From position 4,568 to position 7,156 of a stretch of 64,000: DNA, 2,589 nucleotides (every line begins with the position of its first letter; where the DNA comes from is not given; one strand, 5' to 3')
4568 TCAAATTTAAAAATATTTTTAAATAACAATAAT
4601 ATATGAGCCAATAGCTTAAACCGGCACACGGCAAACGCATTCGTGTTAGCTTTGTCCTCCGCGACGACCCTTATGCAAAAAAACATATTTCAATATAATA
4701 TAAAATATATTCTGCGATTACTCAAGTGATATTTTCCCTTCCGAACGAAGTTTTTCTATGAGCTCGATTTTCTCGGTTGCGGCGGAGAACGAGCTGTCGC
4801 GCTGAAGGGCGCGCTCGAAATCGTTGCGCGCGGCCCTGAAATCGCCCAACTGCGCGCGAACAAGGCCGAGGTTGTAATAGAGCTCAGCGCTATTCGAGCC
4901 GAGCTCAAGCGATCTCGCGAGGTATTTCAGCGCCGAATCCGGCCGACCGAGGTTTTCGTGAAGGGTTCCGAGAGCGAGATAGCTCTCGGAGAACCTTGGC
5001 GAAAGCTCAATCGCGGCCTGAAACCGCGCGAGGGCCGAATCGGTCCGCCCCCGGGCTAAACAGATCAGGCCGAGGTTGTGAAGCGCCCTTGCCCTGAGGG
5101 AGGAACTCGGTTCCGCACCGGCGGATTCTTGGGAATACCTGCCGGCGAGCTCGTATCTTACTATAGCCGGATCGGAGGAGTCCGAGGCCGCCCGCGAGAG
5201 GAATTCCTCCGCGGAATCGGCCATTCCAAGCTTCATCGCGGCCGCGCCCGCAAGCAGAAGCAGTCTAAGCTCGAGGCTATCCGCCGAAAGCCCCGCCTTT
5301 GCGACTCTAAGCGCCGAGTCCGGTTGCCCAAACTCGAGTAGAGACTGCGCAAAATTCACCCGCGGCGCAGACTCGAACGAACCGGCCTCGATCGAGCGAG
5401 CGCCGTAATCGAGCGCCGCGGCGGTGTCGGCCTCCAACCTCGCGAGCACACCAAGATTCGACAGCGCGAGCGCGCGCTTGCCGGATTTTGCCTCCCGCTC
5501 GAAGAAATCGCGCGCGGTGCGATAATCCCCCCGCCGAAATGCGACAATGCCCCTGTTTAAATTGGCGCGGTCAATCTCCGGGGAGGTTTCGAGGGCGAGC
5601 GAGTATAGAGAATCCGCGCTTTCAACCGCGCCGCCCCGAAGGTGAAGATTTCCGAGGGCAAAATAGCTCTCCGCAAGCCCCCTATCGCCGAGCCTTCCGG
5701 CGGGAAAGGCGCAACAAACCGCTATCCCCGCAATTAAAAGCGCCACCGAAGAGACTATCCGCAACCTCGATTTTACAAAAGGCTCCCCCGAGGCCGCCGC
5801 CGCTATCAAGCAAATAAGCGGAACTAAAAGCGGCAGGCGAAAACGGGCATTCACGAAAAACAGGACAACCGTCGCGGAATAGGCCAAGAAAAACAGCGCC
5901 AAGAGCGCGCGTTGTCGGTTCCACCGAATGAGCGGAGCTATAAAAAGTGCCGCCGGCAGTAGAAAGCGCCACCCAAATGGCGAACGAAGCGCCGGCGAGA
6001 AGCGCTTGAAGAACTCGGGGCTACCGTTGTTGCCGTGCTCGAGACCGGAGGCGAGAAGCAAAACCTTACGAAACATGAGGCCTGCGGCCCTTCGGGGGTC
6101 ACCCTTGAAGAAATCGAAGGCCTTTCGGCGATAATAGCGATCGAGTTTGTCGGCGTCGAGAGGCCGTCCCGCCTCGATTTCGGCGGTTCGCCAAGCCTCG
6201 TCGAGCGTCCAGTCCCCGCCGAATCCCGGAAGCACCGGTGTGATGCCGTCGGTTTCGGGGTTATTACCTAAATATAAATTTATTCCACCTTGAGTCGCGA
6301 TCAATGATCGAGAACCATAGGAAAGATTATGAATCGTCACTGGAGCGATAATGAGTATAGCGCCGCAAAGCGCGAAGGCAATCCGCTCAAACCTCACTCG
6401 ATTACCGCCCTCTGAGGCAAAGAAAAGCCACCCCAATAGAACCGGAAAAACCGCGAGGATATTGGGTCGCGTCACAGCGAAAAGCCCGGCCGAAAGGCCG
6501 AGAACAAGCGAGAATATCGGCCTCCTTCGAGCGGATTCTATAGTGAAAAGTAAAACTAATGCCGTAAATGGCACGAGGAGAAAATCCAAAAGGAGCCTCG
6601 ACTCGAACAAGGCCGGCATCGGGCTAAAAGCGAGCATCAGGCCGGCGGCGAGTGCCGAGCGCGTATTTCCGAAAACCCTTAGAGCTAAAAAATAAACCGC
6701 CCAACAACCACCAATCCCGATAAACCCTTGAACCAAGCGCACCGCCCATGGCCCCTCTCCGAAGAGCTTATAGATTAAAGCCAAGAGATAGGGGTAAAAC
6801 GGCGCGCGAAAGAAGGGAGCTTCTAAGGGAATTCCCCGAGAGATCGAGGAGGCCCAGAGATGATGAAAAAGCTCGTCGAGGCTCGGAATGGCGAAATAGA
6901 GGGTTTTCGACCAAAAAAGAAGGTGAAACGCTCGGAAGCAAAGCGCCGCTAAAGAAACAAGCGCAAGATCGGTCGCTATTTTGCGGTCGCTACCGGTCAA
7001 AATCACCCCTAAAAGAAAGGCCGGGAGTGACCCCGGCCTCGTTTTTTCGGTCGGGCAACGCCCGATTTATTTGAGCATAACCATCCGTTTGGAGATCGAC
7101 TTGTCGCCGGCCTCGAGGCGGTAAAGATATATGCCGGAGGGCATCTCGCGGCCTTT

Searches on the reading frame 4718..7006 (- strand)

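Call 53: search_protein_families(library=pfam, proteins=[window:4718-7006:-], max_evalue=0.0001)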
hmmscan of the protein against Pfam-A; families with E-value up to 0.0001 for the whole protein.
window:4718-7006:- (762 aa): 17 families
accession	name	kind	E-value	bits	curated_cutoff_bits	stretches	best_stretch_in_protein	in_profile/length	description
PF07719.23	TPR_2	-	1e-24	85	27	2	707-737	1-31/34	Tetratricopeptide repeat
PF00515.34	TPR_1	-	1e-23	82.6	27.8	1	707-739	1-33/34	Tetratricopeptide repeat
PF13181.12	TPR_8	-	3e-22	77.3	25.7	1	707-738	1-32/34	Tetratricopeptide repeat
PF13424.12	TPR_12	-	6.9e-20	71.5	30.1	2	675-736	5-74/77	Tetratricopeptide repeat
PF13432.12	TPR_16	-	2.4e-19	69.9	32.7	1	650-706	8-64/65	Tetratricopeptide repeat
PF13428.12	TPR_14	-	8e-18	63.6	23.5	1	675-714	3-42/44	Tetratricopeptide repeat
PF13431.12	TPR_17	-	2.2e-16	59.1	24.4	0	662-693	2-33/34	Tetratricopeptide repeat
PF13231.12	PMT_2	-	1.7e-14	54.8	26.1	1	67-225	2-159/160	Dolichyl-phosphate-mannose-protein mannosyltransferase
PF14559.12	TPR_19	-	2.2e-13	50.7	25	1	650-709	2-60/68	Tetratricopeptide repeat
PF13414.12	TPR_11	-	2.7e-13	49.8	26.8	1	646-687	1-42/42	TPR repeat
PF13371.12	TPR_9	-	1.2e-11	44.9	35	1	682-738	4-60/73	Tetratricopeptide repeat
PF13176.12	TPR_7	-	1.2e-09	38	27.9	0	641-670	1-30/36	Tetratricopeptide repeat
PF13174.12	TPR_6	-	1.4e-06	29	26.3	0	710-736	3-29/33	Tetratricopeptide repeat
PF13374.12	TPR_10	-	1.9e-05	24.9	27.5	0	675-702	4-31/42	Tetratricopeptide repeat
PF12895.13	ANAPC3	-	4.6e-05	24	27.2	0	653-730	3-79/82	Anaphase-promoting complex, cyclosome, subunit 3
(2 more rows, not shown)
